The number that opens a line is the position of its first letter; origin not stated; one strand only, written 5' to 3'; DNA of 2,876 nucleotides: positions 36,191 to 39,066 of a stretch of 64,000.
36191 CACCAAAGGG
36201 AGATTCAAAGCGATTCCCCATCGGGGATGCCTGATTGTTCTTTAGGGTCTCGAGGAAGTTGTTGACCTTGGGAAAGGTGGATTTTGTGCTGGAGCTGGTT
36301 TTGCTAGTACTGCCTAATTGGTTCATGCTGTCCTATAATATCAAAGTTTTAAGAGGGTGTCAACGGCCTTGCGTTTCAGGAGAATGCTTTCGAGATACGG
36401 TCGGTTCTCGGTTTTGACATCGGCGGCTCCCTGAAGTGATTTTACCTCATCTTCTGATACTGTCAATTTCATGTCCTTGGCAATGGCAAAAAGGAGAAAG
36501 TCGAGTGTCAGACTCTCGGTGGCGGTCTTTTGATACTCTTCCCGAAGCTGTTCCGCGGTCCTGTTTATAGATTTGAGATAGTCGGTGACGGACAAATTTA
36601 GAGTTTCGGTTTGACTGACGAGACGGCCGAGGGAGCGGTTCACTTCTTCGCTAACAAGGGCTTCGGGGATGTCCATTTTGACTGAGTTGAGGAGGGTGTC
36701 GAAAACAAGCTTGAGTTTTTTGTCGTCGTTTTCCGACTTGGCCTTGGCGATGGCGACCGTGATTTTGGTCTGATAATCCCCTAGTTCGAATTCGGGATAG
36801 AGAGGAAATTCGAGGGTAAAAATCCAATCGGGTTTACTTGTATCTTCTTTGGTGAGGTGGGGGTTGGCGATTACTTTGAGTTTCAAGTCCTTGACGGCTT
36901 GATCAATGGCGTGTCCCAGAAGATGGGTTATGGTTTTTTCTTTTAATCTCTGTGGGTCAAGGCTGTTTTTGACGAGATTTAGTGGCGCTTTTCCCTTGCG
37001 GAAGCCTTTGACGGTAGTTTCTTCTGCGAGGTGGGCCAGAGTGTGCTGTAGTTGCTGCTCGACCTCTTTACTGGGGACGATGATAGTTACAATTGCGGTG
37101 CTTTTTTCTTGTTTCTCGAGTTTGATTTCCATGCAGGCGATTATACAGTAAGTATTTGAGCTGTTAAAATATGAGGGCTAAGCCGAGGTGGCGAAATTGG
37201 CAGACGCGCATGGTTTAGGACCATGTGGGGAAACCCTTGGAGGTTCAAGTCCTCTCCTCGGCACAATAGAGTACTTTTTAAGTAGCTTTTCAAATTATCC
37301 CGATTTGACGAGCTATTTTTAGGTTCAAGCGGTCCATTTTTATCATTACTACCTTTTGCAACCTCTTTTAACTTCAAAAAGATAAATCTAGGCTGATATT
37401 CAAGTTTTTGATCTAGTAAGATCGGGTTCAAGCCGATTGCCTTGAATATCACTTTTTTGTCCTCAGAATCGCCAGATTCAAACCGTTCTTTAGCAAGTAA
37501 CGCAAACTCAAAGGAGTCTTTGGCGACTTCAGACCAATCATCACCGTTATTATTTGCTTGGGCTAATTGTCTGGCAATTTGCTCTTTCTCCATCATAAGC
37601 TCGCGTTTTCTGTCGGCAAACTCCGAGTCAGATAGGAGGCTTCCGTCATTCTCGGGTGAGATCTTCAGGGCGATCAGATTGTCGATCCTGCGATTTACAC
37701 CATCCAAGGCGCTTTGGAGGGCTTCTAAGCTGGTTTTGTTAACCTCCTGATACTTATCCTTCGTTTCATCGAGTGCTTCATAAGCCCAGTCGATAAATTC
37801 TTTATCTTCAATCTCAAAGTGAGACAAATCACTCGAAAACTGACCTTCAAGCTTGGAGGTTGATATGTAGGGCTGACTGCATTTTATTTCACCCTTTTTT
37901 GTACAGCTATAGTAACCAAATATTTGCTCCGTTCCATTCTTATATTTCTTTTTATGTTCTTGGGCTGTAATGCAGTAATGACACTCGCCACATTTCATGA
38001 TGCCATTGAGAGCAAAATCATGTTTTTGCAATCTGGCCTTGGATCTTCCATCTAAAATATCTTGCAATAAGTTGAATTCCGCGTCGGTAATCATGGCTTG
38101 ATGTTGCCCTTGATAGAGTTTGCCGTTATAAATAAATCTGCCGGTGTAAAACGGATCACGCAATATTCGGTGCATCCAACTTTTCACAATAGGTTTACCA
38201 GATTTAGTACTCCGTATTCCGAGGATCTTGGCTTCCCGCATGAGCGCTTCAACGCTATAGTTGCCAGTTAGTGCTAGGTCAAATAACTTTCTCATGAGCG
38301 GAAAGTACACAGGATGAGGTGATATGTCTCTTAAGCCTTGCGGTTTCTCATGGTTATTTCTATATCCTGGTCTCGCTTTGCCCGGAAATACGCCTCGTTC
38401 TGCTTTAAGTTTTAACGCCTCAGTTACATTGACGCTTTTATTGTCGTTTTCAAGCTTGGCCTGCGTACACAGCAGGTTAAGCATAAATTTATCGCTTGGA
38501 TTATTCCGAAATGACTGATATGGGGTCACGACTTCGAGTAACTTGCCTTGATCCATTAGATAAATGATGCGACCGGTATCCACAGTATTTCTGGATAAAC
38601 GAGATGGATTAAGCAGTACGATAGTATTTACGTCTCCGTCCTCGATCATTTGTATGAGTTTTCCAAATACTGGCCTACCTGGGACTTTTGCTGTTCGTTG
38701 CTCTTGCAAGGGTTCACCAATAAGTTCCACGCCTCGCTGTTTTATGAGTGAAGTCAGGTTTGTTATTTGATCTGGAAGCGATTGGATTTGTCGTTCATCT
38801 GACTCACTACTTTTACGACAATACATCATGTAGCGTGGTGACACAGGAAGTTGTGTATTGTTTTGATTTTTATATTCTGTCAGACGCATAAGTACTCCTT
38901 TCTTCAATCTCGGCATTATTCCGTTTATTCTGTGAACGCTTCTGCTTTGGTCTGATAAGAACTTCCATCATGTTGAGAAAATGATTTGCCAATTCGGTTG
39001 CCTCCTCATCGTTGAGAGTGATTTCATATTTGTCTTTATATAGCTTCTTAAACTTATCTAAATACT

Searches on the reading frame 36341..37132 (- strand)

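Call 94: search_protein_families(library=pfam, proteins=[window:36341-37132:-], max_evalue=0.01)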
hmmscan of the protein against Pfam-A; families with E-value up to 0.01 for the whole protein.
window:36341-37132:- (263 aa): 2 families
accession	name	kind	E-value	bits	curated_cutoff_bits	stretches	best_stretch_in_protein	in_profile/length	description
PF05697.18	Trigger_N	-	6.3e-30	104.8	22.2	1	1-138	1-135/144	Bacterial trigger factor protein (TF)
PF05698.19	Trigger_C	-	1.3e-17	64.8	22.7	1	129-232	15-118/162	Bacterial trigger factor protein (TF) C-terminus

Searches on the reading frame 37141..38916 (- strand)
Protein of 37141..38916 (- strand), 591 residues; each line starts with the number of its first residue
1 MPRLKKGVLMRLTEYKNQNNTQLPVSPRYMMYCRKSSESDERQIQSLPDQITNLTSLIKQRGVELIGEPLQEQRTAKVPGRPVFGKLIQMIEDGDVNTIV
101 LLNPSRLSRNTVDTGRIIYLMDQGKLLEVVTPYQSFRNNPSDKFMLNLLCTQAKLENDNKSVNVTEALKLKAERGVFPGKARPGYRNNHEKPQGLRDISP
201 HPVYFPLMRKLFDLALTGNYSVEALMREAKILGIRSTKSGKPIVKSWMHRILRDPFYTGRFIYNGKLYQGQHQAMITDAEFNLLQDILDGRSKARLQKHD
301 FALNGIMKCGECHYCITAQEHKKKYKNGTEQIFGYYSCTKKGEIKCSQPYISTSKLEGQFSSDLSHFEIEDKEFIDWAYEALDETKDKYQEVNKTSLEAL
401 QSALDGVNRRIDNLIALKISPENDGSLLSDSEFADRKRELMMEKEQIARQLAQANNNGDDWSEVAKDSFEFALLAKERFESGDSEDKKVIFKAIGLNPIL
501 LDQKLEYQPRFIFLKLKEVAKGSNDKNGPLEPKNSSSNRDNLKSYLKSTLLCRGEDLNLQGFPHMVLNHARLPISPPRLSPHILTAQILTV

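Call 94: search_protein_families(library=pfam, proteins=[window:37141-38916:-], max_evalue=0.01)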
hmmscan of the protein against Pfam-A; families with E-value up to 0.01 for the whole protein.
window:37141-38916:- (591 aa): 3 families
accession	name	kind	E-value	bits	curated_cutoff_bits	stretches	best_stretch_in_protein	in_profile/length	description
PF00239.26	Resolvase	-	1.5e-17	64.5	23.3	1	31-176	3-144/145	Resolvase, N terminal domain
PF07508.19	Recombinase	-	4.1e-11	43.5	21.1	1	206-291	5-102/102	Recombinase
PF13408.12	Zn_ribbon_recom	-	3.2e-07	31.1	25.3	1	303-364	2-57/58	Recombinase zinc beta ribbon domain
